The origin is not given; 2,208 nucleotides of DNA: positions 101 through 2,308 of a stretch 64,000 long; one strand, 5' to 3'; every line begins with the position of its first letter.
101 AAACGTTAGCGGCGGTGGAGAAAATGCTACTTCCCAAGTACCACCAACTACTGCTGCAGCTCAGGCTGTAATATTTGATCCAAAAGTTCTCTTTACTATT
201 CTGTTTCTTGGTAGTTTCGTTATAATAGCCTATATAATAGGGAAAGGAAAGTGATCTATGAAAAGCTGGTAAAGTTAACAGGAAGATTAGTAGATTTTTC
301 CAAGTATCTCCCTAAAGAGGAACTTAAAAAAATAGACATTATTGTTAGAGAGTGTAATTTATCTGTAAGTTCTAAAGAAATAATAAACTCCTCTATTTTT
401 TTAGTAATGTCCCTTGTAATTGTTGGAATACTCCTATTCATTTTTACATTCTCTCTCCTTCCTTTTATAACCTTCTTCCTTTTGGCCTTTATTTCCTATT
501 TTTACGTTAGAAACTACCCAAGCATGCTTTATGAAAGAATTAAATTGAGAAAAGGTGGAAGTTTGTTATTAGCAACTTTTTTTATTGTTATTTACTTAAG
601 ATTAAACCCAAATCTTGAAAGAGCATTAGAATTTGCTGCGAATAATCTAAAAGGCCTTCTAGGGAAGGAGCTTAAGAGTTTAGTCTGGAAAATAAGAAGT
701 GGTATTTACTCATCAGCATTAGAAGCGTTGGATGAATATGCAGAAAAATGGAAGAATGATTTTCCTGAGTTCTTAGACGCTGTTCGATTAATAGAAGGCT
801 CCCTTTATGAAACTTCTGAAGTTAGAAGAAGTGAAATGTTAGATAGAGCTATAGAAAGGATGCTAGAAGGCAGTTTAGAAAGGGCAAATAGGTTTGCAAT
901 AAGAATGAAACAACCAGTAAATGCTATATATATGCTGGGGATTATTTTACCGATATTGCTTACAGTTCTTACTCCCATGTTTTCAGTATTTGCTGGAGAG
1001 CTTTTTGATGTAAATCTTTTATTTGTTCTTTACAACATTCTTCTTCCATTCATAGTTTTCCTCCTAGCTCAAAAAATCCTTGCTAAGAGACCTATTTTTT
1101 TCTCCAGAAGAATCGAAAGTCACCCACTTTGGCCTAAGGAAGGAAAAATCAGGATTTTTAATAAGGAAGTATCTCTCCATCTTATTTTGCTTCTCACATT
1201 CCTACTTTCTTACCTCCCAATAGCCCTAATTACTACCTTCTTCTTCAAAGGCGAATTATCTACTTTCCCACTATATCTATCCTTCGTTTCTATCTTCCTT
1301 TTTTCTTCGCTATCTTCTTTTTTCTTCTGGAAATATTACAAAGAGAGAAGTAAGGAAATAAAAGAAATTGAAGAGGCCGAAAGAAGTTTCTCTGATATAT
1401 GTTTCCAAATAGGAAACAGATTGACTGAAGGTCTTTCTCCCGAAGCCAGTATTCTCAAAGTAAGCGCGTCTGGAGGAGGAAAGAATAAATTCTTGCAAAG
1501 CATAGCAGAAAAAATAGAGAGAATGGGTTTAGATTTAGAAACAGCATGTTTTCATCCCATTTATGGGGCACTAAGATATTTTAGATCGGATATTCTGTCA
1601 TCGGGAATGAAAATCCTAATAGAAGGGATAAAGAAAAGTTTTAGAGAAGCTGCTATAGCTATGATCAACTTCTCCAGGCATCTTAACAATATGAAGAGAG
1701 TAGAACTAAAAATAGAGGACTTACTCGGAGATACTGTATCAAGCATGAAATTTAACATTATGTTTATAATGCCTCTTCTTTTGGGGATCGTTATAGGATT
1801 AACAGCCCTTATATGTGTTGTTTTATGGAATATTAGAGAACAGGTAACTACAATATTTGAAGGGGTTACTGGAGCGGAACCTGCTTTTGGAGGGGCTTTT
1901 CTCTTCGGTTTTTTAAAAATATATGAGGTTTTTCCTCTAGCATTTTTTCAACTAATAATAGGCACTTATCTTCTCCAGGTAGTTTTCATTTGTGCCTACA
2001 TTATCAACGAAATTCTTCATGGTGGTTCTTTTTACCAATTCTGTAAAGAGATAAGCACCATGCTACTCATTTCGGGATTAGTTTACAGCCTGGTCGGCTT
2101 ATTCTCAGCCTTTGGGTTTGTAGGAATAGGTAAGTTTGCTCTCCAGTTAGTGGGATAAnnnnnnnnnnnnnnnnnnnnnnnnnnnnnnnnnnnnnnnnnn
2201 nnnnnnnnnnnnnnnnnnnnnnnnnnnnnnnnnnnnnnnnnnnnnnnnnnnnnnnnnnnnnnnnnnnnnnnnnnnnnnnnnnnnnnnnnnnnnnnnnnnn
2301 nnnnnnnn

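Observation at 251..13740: Long operon: FlaJ-like platform protein plus ~10 anchored Cys-rich proteins and a 1144-aa giant, a candidate undescribed archaeal surface-filament/adhesion system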

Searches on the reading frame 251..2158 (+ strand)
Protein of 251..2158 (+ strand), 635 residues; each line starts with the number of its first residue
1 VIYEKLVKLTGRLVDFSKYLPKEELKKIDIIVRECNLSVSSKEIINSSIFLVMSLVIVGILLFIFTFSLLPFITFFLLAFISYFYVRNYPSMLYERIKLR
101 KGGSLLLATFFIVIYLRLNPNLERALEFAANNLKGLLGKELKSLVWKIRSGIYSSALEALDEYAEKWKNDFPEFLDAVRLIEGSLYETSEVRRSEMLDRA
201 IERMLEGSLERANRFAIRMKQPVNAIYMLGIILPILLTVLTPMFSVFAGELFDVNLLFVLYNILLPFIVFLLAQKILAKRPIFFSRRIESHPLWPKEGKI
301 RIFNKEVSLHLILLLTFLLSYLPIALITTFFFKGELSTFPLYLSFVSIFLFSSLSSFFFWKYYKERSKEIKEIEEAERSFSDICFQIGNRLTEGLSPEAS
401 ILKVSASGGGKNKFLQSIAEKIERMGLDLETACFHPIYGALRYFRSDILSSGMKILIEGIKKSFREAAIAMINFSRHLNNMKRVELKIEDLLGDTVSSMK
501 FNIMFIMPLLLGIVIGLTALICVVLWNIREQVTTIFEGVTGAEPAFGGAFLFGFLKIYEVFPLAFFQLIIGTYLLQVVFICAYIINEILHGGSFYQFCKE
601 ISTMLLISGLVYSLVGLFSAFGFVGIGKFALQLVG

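Call 3: search_protein_families(library=pfam, proteins=[window:251-2158:+], max_evalue=1)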
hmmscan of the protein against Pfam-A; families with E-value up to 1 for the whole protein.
window:251-2158:+ (635 aa): 2 families
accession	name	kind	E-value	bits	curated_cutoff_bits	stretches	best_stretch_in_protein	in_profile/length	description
PF00482.28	T2SSF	-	8.4e-07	29.4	25.2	1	114-242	7-125/125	Type II secretion system (T2SS), protein F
PF08998.16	Epsilon_antitox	-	0.12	13.2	25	0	134-168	38-73/82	Bacterial epsilon antitoxin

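Call 8: find_encoding_contigs(protein=window:251-2158:+, flank=10000, max_places=6)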
Protein window:251-2158:+ (635 aa): no gene with exactly this product is on record in the collection.

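Call 10: search_protein_families(library=ncbifam, proteins=[window:251-2158:+], max_evalue=1)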
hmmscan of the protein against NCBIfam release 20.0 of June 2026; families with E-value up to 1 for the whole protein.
window:251-2158:+ (635 aa): 2 families
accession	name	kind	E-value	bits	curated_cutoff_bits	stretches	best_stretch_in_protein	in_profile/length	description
NF041135.1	IPPtranDIPPsyn_Thcocales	equivalog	0.027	13.5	580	1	474-541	230-292/419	bifunctional L-myo-inositol-1-phosphate cytidylyltransferase/CDP-L-myo-inositol myo-inositolphosphotransferase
NF009871.0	PRK13331.1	equivalog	0.18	11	251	1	148-173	179-204/253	pantothenate kinase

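Call 13: find_homologous_proteins(query=window:251-2158:+, max_evalue=0.001)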
Query window:251-2158:+ (635 aa): 83 proteins with E <= 0.001 among 8000 candidates.
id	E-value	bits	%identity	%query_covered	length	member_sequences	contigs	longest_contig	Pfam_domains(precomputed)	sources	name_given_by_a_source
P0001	0.0e+0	1360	100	100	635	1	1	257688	PF00482.29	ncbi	-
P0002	1.4e-206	706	53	100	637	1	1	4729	PF00482.29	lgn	-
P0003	2.6e-206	705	52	100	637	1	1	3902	PF00482.29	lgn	-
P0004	2.2e-199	683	51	100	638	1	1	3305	-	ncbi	-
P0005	1.3e-192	660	49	100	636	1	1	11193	PF00482.29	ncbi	-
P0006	3.8e-81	292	32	93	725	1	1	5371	-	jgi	jgi:hypothetical protein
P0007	4.7e-81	292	32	89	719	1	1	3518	-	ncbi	-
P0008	2.0e-80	290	37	45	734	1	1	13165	-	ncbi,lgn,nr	ncbi:hypothetical protein JXB27_03500 [Candidatus Woesearchaeota archaeon]|nr:hypothetical protein [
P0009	2.1e-80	290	31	93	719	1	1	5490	-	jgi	jgi:hypothetical protein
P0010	2.6e-80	289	32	88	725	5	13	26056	-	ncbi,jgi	-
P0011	5.2e-80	288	33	93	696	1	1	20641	-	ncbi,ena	-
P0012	9.0e-80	288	33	44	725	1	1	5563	-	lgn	-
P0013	1.5e-79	287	31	99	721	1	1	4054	-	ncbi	-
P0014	3.7e-79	286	39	32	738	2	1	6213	-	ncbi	-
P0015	4.8e-79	285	32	100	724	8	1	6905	-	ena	-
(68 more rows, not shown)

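Call 14: find_encoding_contigs(protein=P0001, flank=10000, max_places=3)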
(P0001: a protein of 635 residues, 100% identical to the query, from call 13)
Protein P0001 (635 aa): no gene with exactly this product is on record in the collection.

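Call 16: find_related_loci(query=A1, collection=genome_contigs, flank=10000)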
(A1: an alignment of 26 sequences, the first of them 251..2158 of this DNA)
Query A1 (635 aa) in genome_contigs; peptide patterns used: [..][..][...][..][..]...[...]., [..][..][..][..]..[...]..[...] (x = any residue, [..] = any of these).
600 stretches matched a pattern (row limit reached: there are more); 580 encode a relative of the query (tblastn E <= 1e-3); the best 80 are kept; 80 distinct loci.
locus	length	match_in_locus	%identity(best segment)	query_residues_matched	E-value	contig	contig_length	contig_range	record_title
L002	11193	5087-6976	49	2-633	0e+0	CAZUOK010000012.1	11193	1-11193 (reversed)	MAG TPA_asm: Candidatus Woesearchaeota archaeon isolate SRP141559_co1_234 genome assembly, contig: NODE_3394_length_1119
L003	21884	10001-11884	31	3-591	1e-90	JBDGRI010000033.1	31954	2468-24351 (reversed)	MAG: Candidatus Pacearchaeota archaeon isolate DAL-Ass_45_63C1R DAL-Ass_45_63C1R_33, whole genome shotgun sequence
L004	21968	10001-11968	30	3-615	3e-90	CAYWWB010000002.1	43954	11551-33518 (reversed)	MAG TPA_asm: Candidatus Woesearchaeota archaeon isolate SRP332253_co1_99 genome assembly, contig: NODE_1006_length_43954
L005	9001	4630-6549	31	3-619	1e-88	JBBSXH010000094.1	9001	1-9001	MAG: Nanoarchaeota archaeon isolate H32-bin021_1 H32_bin021_1_000000000094, whole genome shotgun sequence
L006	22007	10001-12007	30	3-632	9e-87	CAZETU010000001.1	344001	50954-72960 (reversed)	MAG TPA_asm: Candidatus Woesearchaeota archaeon isolate binchicken_co243_217 genome assembly, contig: NODE_3_length_3440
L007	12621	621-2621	30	3-624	2e-85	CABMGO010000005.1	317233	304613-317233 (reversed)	uncultured archaeon isolate LFW-170_1 genome assembly, contig: LFW1701_5, whole genome shotgun sequence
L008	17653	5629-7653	31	3-630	3e-85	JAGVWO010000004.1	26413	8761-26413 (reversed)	Candidatus Pacearchaeota archaeon isolate RIFOXYC1_FULL_30_8 rifoxyc1_full_scaffold_601, whole genome shotgun sequence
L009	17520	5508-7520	31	16-632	2e-85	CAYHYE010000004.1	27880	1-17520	MAG TPA_asm: Candidatus Woesearchaeota archaeon isolate ERP119705_co17_292 genome assembly, contig: NODE_1861_length_278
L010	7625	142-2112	30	3-619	3e-85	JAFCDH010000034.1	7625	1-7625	Candidatus Pacearchaeota archaeon isolate Meg19_1012_Bin_410 Meg19_1012_Bin_410_scaffold_38366, whole genome shotgun seq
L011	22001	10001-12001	31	3-631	5e-85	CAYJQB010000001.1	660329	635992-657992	MAG TPA_asm: Candidatus Woesearchaeota archaeon isolate ERP124720_co1_145 genome assembly, contig: NODE_12_length_660329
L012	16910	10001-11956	31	3-620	6e-85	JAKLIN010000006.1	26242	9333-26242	MAG: Nanoarchaeota archaeon isolate RA.bin88 RA.bin88_6, whole genome shotgun sequence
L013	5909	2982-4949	32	2-617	1e-84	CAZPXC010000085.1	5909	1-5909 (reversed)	MAG TPA_asm: uncultured Methanosarcinales archaeon isolate binchicken_co151_549 genome assembly, contig: NODE_23838_leng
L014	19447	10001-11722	32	49-605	4e-84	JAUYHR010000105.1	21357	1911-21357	MAG: Nanoarchaeota archaeon isolate C24_maxbin.164_sub C24_k141_73347, whole genome shotgun sequence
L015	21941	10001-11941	31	3-631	5e-84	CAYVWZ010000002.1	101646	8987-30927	MAG TPA_asm: Candidatus Woesearchaeota archaeon isolate SRP278252_co1_284 genome assembly, contig: NODE_201_length_10164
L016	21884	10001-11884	30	35-621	9e-84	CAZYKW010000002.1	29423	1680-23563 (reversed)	MAG TPA_asm: Candidatus Woesearchaeota archaeon isolate binchicken_co334_135 genome assembly, contig: NODE_2548_length_2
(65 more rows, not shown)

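Call 32: search_solved_structures(query=A1, max_evalue=1, show_alignments=0)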
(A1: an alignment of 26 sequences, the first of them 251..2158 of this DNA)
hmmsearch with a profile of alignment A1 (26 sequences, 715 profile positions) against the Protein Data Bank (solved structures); distinct sequences matched with E-value up to 1: 14.
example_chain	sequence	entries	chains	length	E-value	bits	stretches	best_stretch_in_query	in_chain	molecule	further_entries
2r6h_A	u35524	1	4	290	0.013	16.9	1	371-465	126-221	NADH:ubiquinone oxidoreductase, Na translocating, F subunit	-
7jjo_R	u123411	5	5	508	0.14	13.5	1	355-450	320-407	Beta1-Adrenergic Receptor | Endolysin,Endolysin,Beta-1 adrenergic receptor chimera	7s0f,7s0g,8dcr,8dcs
6ibl_A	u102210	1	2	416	0.14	13.5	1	355-450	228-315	Thioredoxin 1,Beta-1 adrenergic receptor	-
3bhg_A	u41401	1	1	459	0.19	13.1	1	26-105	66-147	Adenylosuccinate lyase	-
6h7j_A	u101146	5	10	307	0.31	12.3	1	355-450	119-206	Beta-1 adrenergic receptor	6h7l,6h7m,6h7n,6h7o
6tko_A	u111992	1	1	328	0.36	12.1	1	355-450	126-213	Beta-1 adrenergic receptor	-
2y00_A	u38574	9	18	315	0.36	12.1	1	355-450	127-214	BETA-1 ADRENERGIC RECEPTOR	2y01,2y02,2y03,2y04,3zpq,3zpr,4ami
4bvn_A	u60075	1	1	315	0.36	12.1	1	355-450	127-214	BETA-1 ADRENERGIC RECEPTOR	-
5a8e_A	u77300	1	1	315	0.36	12.1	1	355-450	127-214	BETA1 ADRENERGIC RECEPTOR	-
2vt4_A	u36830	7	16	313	0.36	12.1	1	355-450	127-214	BETA1 ADRENERGIC RECEPTOR | BETA-1 ADRENERGIC RECEPTOR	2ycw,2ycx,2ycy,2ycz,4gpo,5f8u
6ni3_R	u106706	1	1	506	0.52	11.6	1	355-452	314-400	Endolysin,Beta-2 adrenergic receptor chimera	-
3sn6_R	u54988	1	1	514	0.55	11.5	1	355-452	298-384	Endolysin,Beta-2 adrenergic receptor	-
7bts_A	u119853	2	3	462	0.76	11.1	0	362-447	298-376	Lysozyme-Beta-1 adrenergic receptor chimera | Endolysin,Beta-1 adrenergic receptor chimera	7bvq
7bu6_A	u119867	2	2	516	0.89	10.8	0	362-451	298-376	Endolysin,Endolysin,Endolysin,Beta-1 adrenergic receptor chimera | Endolysin,Endolysin,Beta-1 adrenergic receptor chimera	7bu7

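Call 43: search_protein_families(library=pfam, proteins=[L006:6032-8326:+, L006:4817-5557:-, L006:5559-5963:-, L006:3241-3762:+, L006:12622-13077:+, L006:14631-15656:+, L006:15822-16703:+, L006:18549-19376:+, L006:2066-2713:-, L006:232-1824:-], max_evalue=0.1)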
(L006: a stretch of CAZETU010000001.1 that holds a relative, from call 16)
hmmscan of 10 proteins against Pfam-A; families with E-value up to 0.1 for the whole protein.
L006:6032-8326:+ (764 aa): 4 families
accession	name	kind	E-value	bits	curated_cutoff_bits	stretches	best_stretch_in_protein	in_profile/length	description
PF00437.27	T2SSE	-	4.7e-17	62.1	24.9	1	405-610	85-274/370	Type II/IV secretion system protein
PF13191.12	AAA_16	-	0.013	16.4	32.6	1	463-565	22-120/167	AAA ATPase domain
PF13555.12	AAA_29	-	0.095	12.9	27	0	460-493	18-51/61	P-loop containing region of AAA domain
PF00350.29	Dynamin_N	-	0.099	13.1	27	0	468-510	2-45/168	Dynamin family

L006:4817-5557:- (246 aa): 1 family
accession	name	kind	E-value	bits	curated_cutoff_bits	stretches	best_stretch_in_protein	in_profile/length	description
PF05218.19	DUF713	-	0.036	14.3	24.5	1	164-245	28-106/185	Protein of unknown function (DUF713)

L006:5559-5963:- (134 aa): 4 families
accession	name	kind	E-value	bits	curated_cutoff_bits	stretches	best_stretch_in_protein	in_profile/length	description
PF04977.20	DivIC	-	0.047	13.9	28.9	1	37-74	9-46/80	Septum formation initiator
PF23967.1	DUF7295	-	0.049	14.4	27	1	41-112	42-111/121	Family of unknown function (DUF7295)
PF11887.13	Mce4_CUP1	-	0.056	13.5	32.6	0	5-41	53-89/222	Cholesterol uptake porter CUP1 of Mce4, putative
PF00170.26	bZIP_1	-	0.072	13.6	27.6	1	48-82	29-63/64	bZIP transcription factor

L006:3241-3762:+ (173 aa): 1 family
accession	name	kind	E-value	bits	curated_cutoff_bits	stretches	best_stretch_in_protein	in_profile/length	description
PF01757.29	Acyl_transf_3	-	0.015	14.8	31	1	13-158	128-261/326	Acyltransferase domain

L006:12622-13077:+ (151 aa): 1 family
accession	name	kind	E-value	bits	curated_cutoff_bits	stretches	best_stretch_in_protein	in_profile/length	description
PF06305.16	LapA_dom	-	0.039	14.3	28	1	6-35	14-44/64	Lipopolysaccharide assembly protein A domain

L006:14631-15656:+ (341 aa): 0 families

L006:15822-16703:+ (293 aa): 0 families

L006:18549-19376:+ (275 aa): 1 family
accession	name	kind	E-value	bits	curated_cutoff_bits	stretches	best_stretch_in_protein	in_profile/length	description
PF01478.23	Peptidase_A24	-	7e-07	30.1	26.5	1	8-122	1-100/104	Type IV leader peptidase family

L006:2066-2713:- (215 aa): 1 family
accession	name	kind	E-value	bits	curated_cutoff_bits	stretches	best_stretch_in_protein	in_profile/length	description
PF02163.28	Peptidase_M50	-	0.00034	20.5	27.2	0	121-162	69-100/221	Peptidase family M50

L006:232-1824:- (530 aa): 11 families
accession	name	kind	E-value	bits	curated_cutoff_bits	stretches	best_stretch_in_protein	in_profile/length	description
PF00270.35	DEAD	-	7.7e-29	101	26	1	29-185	2-161/167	DEAD/DEAH box helicase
PF04851.21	ResIII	-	8.8e-25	88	22.5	1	24-184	1-162/164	Type III restriction enzyme, res subunit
PF00271.37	Helicase_C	-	1.9e-22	80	23.5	1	356-480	2-109/110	Helicase conserved C-terminal domain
PF21210.2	RNA_helicase_helical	-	3.6e-10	40.4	27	1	262-343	25-106/108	Putative ATP-dependent RNA helicase, helical bundle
PF18766.7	SWI2_SNF2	-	1.1e-06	29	26.7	1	40-185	18-156/221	SWI2/SNF2 ATPase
PF02562.22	PhoH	-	1.3e-05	25.2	27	1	29-79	7-58/205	PhoH-like protein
PF22590.2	Cas3-like_C_2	-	0.00017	22.3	27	1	420-480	43-104/106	CRISPR-associated nuclease/helicase Cas3, C-terminal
PF07652.20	Flavi_DEAD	-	0.015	15.7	21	0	43-190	7-142/148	Flavivirus DEAD domain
PF09848.15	SLFN-g3_helicase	-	0.021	14.5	24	1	49-170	10-107/354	Schlafen group 3, DNA/RNA helicase domain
PF08625.16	Utp13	-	0.031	14.7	25.9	0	332-390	5-59/140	Utp13 specific WD40 associated domain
PF13245.12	AAA_19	-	0.06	14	25.1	0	33-103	4-65/134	AAA domain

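Call 57: predict_structure(alignment_id=A1)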
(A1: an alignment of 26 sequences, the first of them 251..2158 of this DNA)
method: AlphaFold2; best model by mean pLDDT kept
length: 635 residues; sequences in the alignment: 26
mean_pLDDT: 85.0   pTM: 0.81
mean pLDDT of the five models: 85.0, 84.0, 82.5, 82.1, 81.0
residues with pLDDT >= 90: 214; 70-90: 366; 50-70: 51; < 50: 4
segments of 3 or more residues with pLDDT < 50: none
pLDDT, mean of each block of 10 residues (from residue 1): 88 82 86 87 91 92 84 87 90 87 87 87 92 85 93 92 92 94 92 91 88 83 80 79 69 77 86 84 66 85 88 91 80 69 92 95 90 88 89 89 77 86 92 91 86 88 85 85 81 85 91 89 80 66 51 59 85 92 87 87 95 95 86 67
secondary structure, 60 per line:
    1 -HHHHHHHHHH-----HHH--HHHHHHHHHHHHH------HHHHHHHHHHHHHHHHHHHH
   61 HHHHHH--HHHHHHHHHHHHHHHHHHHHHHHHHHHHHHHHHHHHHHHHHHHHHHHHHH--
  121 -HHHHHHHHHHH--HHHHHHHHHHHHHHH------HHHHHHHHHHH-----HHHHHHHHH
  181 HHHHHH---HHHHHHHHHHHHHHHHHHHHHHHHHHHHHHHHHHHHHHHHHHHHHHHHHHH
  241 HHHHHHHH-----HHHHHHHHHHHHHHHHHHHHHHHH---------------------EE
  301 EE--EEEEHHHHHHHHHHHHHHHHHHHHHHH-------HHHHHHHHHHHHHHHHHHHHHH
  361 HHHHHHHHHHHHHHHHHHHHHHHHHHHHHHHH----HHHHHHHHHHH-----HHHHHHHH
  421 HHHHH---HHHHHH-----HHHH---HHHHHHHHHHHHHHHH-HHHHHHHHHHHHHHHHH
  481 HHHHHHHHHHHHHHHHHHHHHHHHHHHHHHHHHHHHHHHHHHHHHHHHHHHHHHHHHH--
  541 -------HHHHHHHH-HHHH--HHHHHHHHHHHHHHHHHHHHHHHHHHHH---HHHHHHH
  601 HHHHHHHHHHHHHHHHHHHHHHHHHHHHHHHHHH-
elements in order: H2-11 H22-34 H41-66 H69-118 H122-132 H135-149 H156-166 H172-186 H190-248 H254-277 E299-302 E305-308 H309-331 H339-392 H397-407 H413-425 H429-434 H440-443 H447-462 H464-538 H548-555 H557-560 H563-590 H594-634

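Call 59: fold_search(model_id=the predicted structure, library=pdb)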
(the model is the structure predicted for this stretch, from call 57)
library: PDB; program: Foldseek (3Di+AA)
matches with E <= 10: 277; with E <= 0.001: 0
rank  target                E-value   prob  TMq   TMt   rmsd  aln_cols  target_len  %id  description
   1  3jc8_Ca               8.1e-02  0.92  0.17  0.29  23.6       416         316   12  Architectural model of the type IVa pilus machine in a piliated state (released 2016-03-16)
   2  6afs_B                1.4e-01  0.13  0.11  0.10  31.8       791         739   12  Proton pyrophosphatase - two phosphates-bound (released 2019-04-10)
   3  6afx_A                1.8e-01  0.14  0.12  0.11  32.3       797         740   12  Proton pyrophosphatase - E225A (released 2019-04-10)
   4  7y1n                  1.8e-01  0.15  0.13  0.09  36.8       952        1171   10  Structure of SUR2B in complex with Mg-ATP, Mg-ADP, and repaglinide in the partially occluded state (released 2023-06-14)
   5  7p5c_A                2.7e-01  0.16  0.08  0.13  36.6       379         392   15  Cryo-EM structure of human TTYH3 in Ca2+ and GDN (released 2021-08-11)
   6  9mfl_A                2.8e-01  0.13  0.07  0.12  27.6       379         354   10  Structure of zebrafish OTOP1 in nanodisc in the presence of inhibitor C11 (released 2025-11-05)
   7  9g8j_A                4.1e-01  0.13  0.13  0.12  33.1       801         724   10  Structure of K+-dependent Na+-PPase from Thermotoga maritima in complex with zoledronate (released 2025-06-04)
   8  9g8k_A                5.7e-01  0.14  0.14  0.13  32.2       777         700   12  Structure of K+-dependent Na+-PPase from Thermotoga maritima in complex with Ca2+ and Etidronate (released 2025-06-04)
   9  7vls                  6.0e-01  0.12  0.15  0.10  36.8       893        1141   11  Structure of SUR2B in complex with MgATP/ADP and P1075 (released 2022-05-18)
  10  9g71_A                6.0e-01  0.11  0.10  0.14  38.4       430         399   11  Cryo-EM structure of TTYH2 in complex with lipids in GDN (released 2025-05-21)
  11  8b37_B                6.2e-01  0.06  0.10  0.09  34.4       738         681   14  Crystal structure of Pyrobaculum aerophilum potassium-independent proton pumping membrane integral pyrophosphatase in  (released 2024-01-17)
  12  9mvz_D                6.4e-01  0.04  0.08  0.06  58.3       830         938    9  Tripartite complex of MmpL5-S5-AcpM from Mycolicibacterium smegmatis (released 2025-07-30)
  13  8sb8                  7.5e-01  0.11  0.16  0.10  35.7       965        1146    9  CryoEM structure of P-Glycoprotein in collapsed closed state with vanadate (released 2025-04-23)
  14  3tds_C                8.4e-01  0.10  0.08  0.16  28.8       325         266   11  Crystal structure of HSC F194I (released 2012-03-07)
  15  5gpj_D                8.4e-01  0.08  0.12  0.11  32.6       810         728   11  Crystal Structure of Proton-Pumping Pyrophosphatase (released 2016-12-28)
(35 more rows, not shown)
